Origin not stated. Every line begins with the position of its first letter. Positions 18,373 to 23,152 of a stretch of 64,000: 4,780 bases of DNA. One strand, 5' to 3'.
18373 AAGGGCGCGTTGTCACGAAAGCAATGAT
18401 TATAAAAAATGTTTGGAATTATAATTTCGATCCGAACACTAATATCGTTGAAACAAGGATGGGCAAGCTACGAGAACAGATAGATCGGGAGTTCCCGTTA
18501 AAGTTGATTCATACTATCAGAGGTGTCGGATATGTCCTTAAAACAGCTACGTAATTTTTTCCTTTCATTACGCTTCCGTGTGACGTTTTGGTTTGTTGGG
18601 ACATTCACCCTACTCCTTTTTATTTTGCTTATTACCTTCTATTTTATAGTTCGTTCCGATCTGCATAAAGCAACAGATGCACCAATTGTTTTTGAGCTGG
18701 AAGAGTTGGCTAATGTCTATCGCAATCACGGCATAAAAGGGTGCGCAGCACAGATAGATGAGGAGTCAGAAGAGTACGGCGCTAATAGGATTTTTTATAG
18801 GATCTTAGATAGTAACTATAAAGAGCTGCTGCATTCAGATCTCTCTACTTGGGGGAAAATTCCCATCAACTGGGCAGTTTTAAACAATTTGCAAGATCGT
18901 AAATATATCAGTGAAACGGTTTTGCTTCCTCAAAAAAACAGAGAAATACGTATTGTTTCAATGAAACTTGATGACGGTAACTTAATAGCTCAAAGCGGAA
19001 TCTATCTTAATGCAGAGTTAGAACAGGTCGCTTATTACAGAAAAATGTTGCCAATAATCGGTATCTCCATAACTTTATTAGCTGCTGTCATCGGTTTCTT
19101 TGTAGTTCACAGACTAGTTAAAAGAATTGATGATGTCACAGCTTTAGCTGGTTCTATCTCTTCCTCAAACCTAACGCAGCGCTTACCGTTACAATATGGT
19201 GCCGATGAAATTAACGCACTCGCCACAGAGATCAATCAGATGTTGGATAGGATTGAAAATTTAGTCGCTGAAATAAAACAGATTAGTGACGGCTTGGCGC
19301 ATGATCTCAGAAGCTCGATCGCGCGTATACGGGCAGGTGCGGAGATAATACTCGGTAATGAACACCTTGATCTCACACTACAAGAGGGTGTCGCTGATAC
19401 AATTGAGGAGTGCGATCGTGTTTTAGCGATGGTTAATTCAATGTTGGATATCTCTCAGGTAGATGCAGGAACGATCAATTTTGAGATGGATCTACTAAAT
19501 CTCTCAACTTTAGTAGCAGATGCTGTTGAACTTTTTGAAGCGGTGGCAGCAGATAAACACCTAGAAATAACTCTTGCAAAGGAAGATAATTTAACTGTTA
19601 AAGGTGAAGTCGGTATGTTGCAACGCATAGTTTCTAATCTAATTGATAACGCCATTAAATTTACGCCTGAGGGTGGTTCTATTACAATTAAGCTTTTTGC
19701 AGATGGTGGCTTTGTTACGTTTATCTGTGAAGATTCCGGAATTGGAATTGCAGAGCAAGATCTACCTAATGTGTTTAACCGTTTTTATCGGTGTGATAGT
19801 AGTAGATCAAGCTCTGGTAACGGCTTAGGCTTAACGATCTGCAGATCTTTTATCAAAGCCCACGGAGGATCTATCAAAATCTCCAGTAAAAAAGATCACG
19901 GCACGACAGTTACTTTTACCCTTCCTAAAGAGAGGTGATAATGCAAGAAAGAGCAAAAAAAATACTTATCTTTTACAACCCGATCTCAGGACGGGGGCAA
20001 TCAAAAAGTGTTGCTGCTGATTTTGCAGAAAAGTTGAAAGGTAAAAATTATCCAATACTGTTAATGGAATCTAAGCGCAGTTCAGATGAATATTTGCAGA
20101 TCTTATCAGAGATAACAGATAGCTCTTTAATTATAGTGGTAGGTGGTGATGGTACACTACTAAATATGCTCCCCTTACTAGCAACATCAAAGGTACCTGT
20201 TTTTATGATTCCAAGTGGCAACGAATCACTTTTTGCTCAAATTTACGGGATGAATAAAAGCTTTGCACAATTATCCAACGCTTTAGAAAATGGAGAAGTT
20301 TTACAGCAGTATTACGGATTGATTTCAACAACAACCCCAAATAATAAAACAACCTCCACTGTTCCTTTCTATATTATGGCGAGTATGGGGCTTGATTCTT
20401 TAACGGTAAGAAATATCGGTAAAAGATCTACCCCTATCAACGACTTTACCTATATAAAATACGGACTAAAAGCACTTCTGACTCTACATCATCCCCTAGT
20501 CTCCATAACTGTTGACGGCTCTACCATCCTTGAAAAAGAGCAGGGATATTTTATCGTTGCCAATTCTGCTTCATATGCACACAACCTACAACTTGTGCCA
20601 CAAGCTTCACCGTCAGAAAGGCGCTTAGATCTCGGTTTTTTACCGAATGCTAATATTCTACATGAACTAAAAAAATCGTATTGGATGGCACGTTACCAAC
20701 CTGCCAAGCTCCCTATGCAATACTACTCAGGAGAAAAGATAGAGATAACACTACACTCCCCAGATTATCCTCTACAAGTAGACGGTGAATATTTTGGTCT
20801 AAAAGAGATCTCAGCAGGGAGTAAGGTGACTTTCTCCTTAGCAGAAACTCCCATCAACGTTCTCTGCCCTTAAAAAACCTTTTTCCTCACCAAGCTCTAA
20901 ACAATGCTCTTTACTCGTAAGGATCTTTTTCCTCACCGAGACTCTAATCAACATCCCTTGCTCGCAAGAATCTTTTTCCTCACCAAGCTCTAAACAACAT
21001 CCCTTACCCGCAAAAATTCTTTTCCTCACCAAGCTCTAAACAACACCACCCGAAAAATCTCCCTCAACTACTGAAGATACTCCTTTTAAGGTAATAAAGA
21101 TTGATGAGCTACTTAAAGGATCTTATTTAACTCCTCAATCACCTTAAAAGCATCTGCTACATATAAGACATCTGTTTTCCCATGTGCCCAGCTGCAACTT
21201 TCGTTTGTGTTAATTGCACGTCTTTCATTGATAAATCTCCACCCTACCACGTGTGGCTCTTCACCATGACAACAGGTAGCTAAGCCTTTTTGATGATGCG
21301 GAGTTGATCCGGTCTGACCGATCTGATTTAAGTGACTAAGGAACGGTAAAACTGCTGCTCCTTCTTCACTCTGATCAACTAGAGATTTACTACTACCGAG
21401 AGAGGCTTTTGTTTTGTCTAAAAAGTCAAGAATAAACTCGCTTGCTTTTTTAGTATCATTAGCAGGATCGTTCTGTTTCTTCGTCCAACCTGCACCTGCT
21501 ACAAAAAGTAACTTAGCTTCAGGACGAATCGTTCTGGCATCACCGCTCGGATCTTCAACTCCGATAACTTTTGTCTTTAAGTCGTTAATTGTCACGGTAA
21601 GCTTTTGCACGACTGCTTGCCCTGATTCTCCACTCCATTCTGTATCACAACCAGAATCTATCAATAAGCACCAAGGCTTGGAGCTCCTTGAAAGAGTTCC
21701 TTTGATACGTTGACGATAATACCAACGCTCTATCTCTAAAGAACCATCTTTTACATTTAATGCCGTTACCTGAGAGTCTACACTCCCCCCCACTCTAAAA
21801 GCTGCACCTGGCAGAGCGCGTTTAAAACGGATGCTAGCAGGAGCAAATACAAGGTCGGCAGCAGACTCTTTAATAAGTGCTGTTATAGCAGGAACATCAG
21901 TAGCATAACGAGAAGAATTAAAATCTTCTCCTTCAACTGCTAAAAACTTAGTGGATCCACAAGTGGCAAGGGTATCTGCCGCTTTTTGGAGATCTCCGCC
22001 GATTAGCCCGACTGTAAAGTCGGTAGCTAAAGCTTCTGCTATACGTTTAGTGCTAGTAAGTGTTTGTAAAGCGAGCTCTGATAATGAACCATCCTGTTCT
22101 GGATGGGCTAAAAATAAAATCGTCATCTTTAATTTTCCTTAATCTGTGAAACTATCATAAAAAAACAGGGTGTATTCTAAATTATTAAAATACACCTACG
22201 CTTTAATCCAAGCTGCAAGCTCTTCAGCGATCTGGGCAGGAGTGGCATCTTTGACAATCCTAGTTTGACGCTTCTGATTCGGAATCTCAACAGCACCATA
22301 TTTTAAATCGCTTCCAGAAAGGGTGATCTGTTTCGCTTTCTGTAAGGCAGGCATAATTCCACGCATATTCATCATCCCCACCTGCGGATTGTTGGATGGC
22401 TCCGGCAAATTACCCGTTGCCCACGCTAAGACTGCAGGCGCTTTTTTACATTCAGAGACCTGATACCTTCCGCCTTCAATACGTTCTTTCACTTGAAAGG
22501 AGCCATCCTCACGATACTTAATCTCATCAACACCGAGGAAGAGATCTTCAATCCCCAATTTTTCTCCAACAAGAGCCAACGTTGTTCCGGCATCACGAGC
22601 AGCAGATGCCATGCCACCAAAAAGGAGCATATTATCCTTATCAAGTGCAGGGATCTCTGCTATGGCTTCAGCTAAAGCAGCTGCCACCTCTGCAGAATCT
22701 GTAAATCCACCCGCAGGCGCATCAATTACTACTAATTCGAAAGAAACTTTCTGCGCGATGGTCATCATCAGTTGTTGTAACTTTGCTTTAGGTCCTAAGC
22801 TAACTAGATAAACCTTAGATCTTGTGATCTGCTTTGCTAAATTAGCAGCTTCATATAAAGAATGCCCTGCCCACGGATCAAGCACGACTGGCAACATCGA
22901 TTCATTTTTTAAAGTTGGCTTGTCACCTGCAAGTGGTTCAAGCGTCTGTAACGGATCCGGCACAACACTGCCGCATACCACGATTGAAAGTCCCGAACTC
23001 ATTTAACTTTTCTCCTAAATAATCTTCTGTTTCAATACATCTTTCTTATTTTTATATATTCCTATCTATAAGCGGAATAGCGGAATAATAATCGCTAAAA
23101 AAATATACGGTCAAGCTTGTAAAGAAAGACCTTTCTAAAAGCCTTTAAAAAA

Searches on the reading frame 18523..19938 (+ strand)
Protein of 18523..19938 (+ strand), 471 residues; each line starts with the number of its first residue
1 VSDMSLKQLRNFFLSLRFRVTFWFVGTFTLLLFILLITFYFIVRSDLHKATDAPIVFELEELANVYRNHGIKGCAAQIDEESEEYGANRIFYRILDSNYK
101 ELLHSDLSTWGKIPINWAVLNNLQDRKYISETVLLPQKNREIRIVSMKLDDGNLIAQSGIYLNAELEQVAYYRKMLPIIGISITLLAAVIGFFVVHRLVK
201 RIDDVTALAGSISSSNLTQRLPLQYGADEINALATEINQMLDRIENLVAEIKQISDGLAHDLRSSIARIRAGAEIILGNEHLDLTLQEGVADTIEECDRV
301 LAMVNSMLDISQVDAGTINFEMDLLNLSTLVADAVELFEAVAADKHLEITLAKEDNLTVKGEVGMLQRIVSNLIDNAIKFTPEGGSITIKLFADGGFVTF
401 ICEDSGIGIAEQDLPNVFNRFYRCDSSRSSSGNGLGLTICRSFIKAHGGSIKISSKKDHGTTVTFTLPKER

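Call 70: search_protein_families(library=pfam, proteins=[window:18523-19938:+], max_evalue=0.00001)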
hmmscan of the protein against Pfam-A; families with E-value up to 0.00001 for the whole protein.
window:18523-19938:+ (471 aa): 3 families
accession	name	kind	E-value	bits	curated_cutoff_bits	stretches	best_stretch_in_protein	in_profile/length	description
PF02518.31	HATPase_c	-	5.6e-32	110.9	26.4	1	365-470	5-110/111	Histidine kinase-, DNA gyrase B-, and HSP90-like ATPase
PF00672.30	HAMP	-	7.5e-12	45.8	25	1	193-245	1-52/53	HAMP domain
PF00512.31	HisKA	-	6.1e-07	29.8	26.9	1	253-316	4-66/66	His Kinase A (phospho-acceptor) domain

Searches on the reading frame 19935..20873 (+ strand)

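Call 70: search_protein_families(library=pfam, proteins=[window:19935-20873:+], max_evalue=0.00001)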
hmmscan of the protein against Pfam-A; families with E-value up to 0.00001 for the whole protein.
window:19935-20873:+ (312 aa): 3 families
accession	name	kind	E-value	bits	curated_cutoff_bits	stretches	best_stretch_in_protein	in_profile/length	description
PF00781.29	DAGK_cat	-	2.9e-15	56.4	23.6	1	9-122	1-117/125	Diacylglycerol kinase catalytic domain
PF19279.4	YegS_C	-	6.8e-08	32.9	27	1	150-288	4-141/158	YegS C-terminal NAD kinase beta sandwich-like domain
PF01513.26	NAD_kinase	-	3.7e-07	31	25.5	1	46-120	55-128/130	ATP-NAD kinase N-terminal domain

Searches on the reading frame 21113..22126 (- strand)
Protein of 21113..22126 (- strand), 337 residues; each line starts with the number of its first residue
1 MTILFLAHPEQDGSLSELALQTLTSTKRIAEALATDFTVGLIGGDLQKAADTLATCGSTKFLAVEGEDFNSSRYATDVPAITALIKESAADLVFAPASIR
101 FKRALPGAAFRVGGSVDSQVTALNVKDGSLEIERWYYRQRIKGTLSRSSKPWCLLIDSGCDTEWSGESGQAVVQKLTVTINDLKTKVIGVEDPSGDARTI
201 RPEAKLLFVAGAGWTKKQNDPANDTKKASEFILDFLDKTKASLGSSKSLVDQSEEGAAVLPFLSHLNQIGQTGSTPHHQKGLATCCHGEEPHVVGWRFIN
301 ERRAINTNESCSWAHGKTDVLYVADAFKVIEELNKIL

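Call 71: search_protein_families(library=pfam, proteins=[window:21113-22126:-], max_evalue=0.00001)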
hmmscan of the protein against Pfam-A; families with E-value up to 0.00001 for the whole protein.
window:21113-22126:- (337 aa): 1 family
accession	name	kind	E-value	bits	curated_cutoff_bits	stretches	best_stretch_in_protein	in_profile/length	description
PF01012.27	ETF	-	4.2e-16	59.7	26.7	1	7-179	5-179/181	Electron transfer flavoprotein domain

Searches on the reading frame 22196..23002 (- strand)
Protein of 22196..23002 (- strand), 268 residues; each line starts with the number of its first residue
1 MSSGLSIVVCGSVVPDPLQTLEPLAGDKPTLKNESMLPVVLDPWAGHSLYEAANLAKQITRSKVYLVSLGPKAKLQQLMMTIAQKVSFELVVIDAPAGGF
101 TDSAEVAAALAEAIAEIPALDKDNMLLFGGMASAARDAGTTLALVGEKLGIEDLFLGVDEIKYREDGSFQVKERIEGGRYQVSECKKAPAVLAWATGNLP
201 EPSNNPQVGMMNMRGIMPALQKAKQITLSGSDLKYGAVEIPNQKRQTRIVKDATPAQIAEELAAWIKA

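Call 71: search_protein_families(library=pfam, proteins=[window:22196-23002:-], max_evalue=0.00001)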
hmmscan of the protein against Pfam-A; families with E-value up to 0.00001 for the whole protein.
window:22196-23002:- (268 aa): 1 family
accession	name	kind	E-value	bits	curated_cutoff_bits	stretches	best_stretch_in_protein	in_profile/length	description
PF01012.27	ETF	-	9.4e-10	39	26.7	1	41-201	13-162/181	Electron transfer flavoprotein domain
